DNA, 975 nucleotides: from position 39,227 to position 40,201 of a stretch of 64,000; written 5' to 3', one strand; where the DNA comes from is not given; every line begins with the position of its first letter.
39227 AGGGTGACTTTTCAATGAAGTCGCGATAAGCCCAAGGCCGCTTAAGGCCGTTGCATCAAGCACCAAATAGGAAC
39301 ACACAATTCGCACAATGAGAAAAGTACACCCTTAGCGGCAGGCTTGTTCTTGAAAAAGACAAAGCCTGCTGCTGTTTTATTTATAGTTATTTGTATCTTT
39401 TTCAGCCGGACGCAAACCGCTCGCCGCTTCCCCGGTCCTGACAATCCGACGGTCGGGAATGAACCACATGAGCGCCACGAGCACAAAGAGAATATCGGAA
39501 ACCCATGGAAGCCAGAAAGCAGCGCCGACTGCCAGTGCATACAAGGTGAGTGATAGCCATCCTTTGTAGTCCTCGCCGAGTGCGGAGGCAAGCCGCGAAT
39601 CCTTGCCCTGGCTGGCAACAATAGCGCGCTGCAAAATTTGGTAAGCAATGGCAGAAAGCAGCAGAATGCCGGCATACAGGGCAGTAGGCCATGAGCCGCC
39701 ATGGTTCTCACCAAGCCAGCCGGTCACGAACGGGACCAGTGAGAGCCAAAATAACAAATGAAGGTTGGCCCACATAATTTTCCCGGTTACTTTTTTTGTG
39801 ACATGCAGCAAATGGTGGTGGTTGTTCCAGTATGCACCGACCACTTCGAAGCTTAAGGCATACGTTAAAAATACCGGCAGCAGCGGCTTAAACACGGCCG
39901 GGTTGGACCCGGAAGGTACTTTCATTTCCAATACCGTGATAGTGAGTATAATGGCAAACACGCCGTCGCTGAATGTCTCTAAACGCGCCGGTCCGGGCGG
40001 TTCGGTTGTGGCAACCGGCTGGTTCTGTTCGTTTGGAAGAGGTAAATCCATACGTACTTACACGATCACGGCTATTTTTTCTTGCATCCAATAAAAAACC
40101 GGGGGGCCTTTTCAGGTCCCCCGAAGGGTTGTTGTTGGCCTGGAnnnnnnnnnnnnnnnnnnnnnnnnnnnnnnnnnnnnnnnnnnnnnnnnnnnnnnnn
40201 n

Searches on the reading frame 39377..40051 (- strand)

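Call 21: search_protein_families(library=pfam, proteins=[window:39377-40051:-])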
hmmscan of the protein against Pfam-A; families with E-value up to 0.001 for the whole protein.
window:39377-40051:- (224 aa): 1 family
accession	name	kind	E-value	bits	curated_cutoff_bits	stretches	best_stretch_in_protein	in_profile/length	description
PF06736.16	TMEM175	-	2.7e-29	101.9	25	1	23-107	1-88/88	Endosomal/lysosomal potassium channel TMEM175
